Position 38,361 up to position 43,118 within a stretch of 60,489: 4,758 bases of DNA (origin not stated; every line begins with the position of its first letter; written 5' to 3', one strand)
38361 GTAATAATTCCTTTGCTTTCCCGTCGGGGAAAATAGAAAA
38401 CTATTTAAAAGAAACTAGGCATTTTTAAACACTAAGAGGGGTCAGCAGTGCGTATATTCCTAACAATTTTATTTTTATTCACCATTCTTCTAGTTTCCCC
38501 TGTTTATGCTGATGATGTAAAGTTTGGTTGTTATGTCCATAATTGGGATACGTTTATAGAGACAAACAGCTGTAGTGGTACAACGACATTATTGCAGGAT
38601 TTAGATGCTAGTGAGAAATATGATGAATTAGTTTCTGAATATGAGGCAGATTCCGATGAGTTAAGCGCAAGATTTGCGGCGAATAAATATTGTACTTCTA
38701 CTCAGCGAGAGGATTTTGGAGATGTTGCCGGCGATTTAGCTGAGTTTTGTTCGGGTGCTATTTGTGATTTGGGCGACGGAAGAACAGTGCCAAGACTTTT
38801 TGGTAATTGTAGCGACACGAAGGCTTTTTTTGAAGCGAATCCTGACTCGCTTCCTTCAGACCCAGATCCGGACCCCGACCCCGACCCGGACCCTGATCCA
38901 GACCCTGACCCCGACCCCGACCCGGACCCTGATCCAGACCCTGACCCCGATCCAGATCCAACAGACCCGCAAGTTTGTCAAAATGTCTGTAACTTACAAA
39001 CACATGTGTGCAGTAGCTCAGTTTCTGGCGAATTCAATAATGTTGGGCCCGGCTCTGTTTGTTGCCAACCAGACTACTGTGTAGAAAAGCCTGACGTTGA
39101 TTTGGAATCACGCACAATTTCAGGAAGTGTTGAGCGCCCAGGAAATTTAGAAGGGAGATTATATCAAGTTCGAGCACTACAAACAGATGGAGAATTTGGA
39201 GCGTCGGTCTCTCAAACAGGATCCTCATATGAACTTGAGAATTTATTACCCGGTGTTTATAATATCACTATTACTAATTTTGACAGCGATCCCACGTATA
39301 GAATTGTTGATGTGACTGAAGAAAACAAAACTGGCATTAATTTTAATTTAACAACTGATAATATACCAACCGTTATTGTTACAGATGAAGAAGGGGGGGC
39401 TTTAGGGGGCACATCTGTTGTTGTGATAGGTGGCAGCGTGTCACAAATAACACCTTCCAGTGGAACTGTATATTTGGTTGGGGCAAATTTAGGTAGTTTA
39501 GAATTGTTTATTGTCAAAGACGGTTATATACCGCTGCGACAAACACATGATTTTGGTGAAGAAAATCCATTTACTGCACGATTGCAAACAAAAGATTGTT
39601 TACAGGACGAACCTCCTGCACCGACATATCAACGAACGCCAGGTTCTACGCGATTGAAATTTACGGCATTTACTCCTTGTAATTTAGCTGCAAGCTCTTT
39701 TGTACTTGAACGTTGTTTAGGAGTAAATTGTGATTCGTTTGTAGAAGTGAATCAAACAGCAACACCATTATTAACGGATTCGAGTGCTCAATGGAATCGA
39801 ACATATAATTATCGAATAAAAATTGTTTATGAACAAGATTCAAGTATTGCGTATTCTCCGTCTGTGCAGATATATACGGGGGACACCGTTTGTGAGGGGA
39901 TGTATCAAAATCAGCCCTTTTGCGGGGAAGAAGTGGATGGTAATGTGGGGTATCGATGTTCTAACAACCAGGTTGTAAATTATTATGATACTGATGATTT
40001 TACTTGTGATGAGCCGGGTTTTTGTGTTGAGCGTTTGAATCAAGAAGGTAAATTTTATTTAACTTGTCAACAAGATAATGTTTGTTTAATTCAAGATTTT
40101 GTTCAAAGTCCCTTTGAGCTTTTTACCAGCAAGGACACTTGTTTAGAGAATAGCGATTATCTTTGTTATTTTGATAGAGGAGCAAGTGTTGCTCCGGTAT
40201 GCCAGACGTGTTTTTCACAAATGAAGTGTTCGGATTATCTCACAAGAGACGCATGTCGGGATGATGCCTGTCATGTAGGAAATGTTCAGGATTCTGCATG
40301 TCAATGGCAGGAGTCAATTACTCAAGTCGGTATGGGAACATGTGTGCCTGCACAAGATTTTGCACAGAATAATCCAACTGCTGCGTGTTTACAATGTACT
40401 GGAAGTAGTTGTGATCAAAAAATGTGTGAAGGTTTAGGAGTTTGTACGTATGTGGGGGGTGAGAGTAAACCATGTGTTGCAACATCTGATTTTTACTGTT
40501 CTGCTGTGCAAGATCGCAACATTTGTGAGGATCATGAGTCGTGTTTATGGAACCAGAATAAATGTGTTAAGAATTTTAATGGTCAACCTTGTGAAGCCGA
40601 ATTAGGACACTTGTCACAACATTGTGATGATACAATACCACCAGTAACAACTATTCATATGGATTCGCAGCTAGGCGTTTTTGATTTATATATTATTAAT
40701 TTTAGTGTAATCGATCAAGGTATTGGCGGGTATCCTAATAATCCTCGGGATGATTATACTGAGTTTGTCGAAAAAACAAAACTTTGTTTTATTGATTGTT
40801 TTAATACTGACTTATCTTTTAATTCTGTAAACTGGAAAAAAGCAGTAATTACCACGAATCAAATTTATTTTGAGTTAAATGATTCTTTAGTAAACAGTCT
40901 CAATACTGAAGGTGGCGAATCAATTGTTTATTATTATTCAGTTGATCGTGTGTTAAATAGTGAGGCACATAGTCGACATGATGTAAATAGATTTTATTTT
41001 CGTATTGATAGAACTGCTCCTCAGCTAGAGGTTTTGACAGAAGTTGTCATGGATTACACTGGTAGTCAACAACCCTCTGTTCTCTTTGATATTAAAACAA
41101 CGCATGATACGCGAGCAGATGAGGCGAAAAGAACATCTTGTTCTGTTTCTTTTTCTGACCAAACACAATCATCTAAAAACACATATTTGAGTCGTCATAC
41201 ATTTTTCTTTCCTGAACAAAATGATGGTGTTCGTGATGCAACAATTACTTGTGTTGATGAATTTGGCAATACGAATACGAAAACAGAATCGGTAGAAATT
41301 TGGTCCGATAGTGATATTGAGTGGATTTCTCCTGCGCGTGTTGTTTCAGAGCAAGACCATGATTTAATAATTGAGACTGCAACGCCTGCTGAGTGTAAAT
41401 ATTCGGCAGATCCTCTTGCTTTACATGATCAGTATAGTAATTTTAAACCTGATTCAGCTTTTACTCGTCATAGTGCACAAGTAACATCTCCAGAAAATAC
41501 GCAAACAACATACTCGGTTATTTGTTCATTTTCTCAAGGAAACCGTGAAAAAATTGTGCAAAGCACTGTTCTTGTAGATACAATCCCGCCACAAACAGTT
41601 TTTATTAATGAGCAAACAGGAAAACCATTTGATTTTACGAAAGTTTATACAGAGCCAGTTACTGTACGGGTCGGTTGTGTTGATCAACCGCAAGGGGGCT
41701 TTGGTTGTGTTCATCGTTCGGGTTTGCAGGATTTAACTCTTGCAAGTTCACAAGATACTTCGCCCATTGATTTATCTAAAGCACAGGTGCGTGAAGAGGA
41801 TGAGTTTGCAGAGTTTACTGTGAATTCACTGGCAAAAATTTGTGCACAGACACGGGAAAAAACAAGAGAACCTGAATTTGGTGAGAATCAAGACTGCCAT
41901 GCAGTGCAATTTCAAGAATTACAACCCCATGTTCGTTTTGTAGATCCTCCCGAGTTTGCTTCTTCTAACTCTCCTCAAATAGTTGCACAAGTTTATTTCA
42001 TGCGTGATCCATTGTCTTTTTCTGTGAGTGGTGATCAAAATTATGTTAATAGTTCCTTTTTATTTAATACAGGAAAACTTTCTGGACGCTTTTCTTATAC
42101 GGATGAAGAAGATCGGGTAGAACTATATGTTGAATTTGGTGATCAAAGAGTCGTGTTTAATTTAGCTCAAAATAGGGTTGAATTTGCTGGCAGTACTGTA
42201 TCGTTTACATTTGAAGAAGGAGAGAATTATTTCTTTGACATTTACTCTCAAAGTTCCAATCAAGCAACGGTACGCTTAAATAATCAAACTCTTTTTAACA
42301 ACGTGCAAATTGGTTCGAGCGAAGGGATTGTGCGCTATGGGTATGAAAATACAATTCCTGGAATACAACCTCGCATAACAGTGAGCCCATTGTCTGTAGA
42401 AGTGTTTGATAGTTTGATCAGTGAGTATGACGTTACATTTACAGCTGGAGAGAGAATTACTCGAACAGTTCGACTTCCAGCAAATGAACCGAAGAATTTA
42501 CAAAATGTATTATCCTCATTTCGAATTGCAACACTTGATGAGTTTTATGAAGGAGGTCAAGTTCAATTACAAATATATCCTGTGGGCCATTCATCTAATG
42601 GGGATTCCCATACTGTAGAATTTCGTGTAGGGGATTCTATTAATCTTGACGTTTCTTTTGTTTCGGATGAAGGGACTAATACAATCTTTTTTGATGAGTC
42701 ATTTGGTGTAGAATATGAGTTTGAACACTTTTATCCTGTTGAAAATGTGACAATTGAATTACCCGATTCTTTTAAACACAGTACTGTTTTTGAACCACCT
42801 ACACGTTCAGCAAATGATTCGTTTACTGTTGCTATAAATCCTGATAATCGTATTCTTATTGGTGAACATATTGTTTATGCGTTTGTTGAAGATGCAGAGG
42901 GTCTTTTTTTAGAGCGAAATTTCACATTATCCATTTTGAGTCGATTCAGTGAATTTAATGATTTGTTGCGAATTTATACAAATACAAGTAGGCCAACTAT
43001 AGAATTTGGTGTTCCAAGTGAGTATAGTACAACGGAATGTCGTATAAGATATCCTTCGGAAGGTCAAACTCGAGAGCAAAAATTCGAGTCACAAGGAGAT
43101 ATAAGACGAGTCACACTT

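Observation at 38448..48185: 3245-aa giant surface protein: (DP)n stalks, Cys-rich module, at least 10 disulfide-type Ig-like repeats, C-terminal TM anchor and cytoplasmic P/Q tail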

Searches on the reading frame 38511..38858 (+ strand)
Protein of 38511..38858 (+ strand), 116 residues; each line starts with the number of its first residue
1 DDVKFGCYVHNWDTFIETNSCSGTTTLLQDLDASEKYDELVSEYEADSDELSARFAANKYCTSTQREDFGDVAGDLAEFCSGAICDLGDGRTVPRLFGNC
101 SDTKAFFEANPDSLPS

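Call 47: search_protein_families(library=pfam, proteins=[window:38511-38858:+], max_evalue=1)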
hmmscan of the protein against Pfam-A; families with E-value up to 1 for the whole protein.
window:38511-38858:+ (116 aa): 0 families
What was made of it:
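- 38511..38858 (+): N-terminal head, aa 22-137, 6 Cys; distal tip of the ectodomain. No Pfam match (call 47).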

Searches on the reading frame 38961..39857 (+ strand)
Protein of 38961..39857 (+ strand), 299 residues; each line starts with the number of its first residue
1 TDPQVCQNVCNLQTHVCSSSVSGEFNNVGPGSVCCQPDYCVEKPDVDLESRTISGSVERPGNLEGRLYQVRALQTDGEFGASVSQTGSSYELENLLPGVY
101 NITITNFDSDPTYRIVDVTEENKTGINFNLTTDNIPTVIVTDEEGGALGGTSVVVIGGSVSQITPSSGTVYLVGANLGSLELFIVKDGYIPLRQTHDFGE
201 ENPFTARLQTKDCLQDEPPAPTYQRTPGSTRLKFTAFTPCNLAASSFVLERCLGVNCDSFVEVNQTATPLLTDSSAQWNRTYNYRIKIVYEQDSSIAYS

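Call 47: search_protein_families(library=pfam, proteins=[window:38961-39857:+], max_evalue=1)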
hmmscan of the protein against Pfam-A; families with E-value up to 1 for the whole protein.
window:38961-39857:+ (299 aa): 3 families
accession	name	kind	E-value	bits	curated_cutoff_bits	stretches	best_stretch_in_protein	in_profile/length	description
PF13620.12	CarboxypepD_reg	-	6e-07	30.2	32.3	2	52-131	1-82/82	Carboxypeptidase regulatory-like domain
PF13715.12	CarbopepD_reg_2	-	0.059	13.8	32.2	0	79-135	26-81/88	CarboxypepD_reg-like domain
PF12312.13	NeA_P2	-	0.18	11.7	25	1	209-260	196-246/258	Nepovirus subgroup A polyprotein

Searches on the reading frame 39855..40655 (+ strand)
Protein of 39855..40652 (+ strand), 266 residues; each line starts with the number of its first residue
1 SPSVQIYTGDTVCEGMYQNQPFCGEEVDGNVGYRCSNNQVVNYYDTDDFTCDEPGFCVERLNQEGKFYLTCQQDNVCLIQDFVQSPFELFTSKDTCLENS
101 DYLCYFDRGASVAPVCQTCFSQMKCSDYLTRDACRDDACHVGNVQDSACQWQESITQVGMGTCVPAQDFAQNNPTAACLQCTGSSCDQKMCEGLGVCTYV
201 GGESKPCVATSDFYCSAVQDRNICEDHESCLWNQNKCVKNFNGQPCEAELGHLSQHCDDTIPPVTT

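Call 47: search_protein_families(library=pfam, proteins=[window:39855-40652:+], max_evalue=1)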
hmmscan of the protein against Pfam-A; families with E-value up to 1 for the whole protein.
window:39855-40652:+ (266 aa): 0 families

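Call 57: predict_structure(alignment_id=A3)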
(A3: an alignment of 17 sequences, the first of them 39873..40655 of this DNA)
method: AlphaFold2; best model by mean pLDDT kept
length: 261 residues; sequences in the alignment: 17
mean_pLDDT: 73.3   pTM: 0.46
mean pLDDT of the five models: 73.3, 72.5, 71.0, 70.4, 69.2
residues with pLDDT >= 90: 6; 70-90: 161; 50-70: 72; < 50: 22
segments of 3 or more residues with pLDDT < 50: 72-80, 242-249
pLDDT, mean of each block of 10 residues (from residue 1): 77 81 78 81 67 78 70 43 64 70 74 82 89 76 77 73 64 70 78 81 85 89 87 71 48 56 55
secondary structure, 60 per line:
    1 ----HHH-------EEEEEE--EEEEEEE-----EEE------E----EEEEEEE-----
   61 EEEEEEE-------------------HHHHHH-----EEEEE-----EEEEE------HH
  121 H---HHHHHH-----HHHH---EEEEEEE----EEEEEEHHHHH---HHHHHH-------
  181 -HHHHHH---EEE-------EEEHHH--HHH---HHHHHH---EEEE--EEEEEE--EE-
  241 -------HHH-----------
elements in order: E15-20 E23-29 E35-37 E49-55 E61-67 H87-92 E98-102 E108-112 H125-130 H136-139 E143-149 E154-159 H160-164 H168-173 H182-187 E191-193 E201-203 H215-220 E224-227 E230-235
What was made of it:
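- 39879..40655 (+): Cys-rich module, aa 478-736, 28 Cys; contains an internal duplication of the motif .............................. The AF2 model has pLDDT 73 and pTM 0.46 (call 57).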

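Call 65: fold_search(model_id=the predicted structure, library=pdb)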
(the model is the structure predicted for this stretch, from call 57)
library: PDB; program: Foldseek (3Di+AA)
matches with E <= 10: 97; with E <= 0.001: 0
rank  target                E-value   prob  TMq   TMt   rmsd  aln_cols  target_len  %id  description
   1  5jhw_D                6.1e-01  0.04  0.11  0.10  18.9       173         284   17  Crystal Structure of the GDF11:Follistatin 288 complex (released 2017-03-22)
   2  2b0u_C                1.2e+00  0.03  0.10  0.10  19.0       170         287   15  The Structure of the Follistatin:Activin Complex (released 2005-10-11)
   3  8dfh_A                1.9e+00  0.06  0.10  0.20  10.4        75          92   11  Crystal structure of non-neutralizing / interfering human monoclonal antibody 42C3 Fab in complex with MSP1-19 (released 2022-10-12)
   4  5jhw_C                2.1e+00  0.01  0.10  0.10  18.4       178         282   15  Crystal Structure of the GDF11:Follistatin 288 complex (released 2017-03-22)
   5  8os5_C                2.3e+00  0.12  0.11  0.11   8.3        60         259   15  Crystal structure of the Factor XII heavy chain reveals an interlocking dimer with a FnII to kringle domain interactio (released 2024-03-27)
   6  8os5_A                2.3e+00  0.02  0.11  0.11  12.4       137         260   16  Crystal structure of the Factor XII heavy chain reveals an interlocking dimer with a FnII to kringle domain interactio (released 2024-03-27)
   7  9a3z_B                2.4e+00  0.09  0.11  0.10  11.4        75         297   13  A predicted model of tissue transglutaminase 2 (TG2) in complex with plasma fibronectin's gelatin binding domain (FNI6 (released 2024-02-02)
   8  9gar                  2.4e+00  0.07  0.09  0.06  19.2        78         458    4  Siderophore-binding lipoprotein XusB from Barnesiella viscericola (released 2025-08-06)
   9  4bdw                  2.6e+00  0.10  0.10  0.28   7.2        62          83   14  The structure of the FnI-EGF tandem domain of coagulation factor XII in complex with Holmium (released 2013-02-13)
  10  3ejh_B                2.7e+00  0.08  0.11  0.28  10.8        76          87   13  Crystal Structure of the Fibronectin 8-9FnI Domain Pair in Complex with a Type-I Collagen Peptide (released 2009-02-03)
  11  5nms_A                2.7e+00  0.08  0.13  0.21   9.1        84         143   13  Hsp21 dodecamer, structural model based on cryo-EM and homology modelling (released 2017-05-03)
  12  3s3z                  3.0e+00  0.04  0.10  0.21  15.1        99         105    8  Crystal Structure an Tandem Cyanovirin-N Dimer, CVN2L10 (released 2011-08-03)
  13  3vsq                  3.0e+00  0.01  0.06  0.07  17.5       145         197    7  Crystal Structure of the Cytoplasmic Domain of G-Protein-Gated Inward Rectifier Potassium Channel Kir3.2 E236R Mutant in (released 2013-05-08)
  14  1r8o_B                3.6e+00  0.05  0.09  0.26   9.1        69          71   12  Crystal structure of an unusual Kunitz-type trypsin inhibitor from Copaifera langsdorffii seeds (released 2004-05-25)
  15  4j4c                  3.6e+00  0.03  0.10  0.22  15.1        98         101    7  Structure of P51G Cyanovirin-N swapped dimer in the P3221 space group (released 2013-04-03)
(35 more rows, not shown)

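Call 100: fold_search(model_id=the predicted structure, library=viral)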
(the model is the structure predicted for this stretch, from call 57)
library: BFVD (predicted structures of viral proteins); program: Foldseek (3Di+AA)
matches with E <= 10: 371; with E <= 0.001: 0
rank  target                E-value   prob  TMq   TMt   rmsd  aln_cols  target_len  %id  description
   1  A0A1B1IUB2            2.8e-01  0.04  0.08  0.10  19.9       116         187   14  (no name in the UniProt tables at hand)
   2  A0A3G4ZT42            4.8e-01  0.10  0.12  0.06  13.0       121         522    9  Uncharacterized protein [Edafosvirus sp.]
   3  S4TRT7                5.0e-01  0.08  0.10  0.24  15.9       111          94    9  Uncharacterized protein [Salmonella phage FSL SP-076]
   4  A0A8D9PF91            6.0e-01  0.06  0.09  0.12  11.4        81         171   11  (no name in the UniProt tables at hand)
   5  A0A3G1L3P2            7.2e-01  0.09  0.12  0.19  16.6       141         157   10  Putative endosialidase [Synechococcus phage S-CBWM1]
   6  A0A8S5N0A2            8.1e-01  0.03  0.13  0.16  16.2       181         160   10  Uncharacterized protein [Siphoviridae sp. ctAUQ2]
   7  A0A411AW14            9.2e-01  0.04  0.13  0.14  16.8       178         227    8  Uncharacterized protein [Pantoea phage vB_PagM_LIET2]
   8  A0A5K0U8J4            9.2e-01  0.03  0.10  0.08  15.3       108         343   12  GIY-YIG nuclease [Yasminevirus sp. GU-2018]
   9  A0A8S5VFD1            1.0e+00  0.11  0.13  0.37  11.6        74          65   14  Uncharacterized protein [Siphoviridae sp. ct1da40]
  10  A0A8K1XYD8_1          1.0e+00  0.08  0.11  0.03  15.1        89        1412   11  (no name in the UniProt tables at hand)
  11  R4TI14                1.1e+00  0.07  0.10  0.04  13.2       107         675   13  Uncharacterized protein [Haloarcula californiae tailed virus 1]
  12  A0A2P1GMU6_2          1.1e+00  0.03  0.10  0.03  21.8       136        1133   11  Replicase polyprotein 1ab [Nanhai ghost shark arterivirus]
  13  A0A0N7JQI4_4          1.2e+00  0.04  0.08  0.02  13.3        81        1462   14  (no name in the UniProt tables at hand)
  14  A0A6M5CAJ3            1.2e+00  0.03  0.10  0.04  19.3       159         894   11  (no name in the UniProt tables at hand)
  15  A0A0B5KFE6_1          1.3e+00  0.08  0.09  0.04   9.6        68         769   19  Envelopment polyprotein [Shuangao Insect Virus 1]
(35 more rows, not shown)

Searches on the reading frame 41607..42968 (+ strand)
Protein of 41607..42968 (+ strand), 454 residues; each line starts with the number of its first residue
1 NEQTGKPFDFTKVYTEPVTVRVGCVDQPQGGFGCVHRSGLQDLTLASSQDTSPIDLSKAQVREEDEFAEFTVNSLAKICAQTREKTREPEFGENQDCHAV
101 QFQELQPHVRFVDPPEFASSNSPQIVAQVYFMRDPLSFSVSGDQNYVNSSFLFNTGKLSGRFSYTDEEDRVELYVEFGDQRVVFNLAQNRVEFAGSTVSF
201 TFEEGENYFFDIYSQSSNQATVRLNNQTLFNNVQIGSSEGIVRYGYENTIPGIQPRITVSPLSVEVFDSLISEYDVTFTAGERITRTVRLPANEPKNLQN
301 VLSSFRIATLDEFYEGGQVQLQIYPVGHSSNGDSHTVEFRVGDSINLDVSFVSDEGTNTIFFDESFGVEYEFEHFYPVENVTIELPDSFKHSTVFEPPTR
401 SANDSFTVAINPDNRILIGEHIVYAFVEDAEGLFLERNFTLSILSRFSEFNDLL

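Call 47: search_protein_families(library=pfam, proteins=[window:41607-42968:+], max_evalue=1)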
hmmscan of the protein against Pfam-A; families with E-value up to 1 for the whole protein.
window:41607-42968:+ (454 aa): 2 families
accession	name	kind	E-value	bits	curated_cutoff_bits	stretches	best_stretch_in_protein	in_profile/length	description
PF09972.14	DUF2207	-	0.042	14.5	24.4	1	406-439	7-40/172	Predicted membrane protein (DUF2207) N-terminal domain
PF11008.14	DUF2846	-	0.22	12.1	34.3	1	127-219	5-86/92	Protein of unknown function (DUF2846)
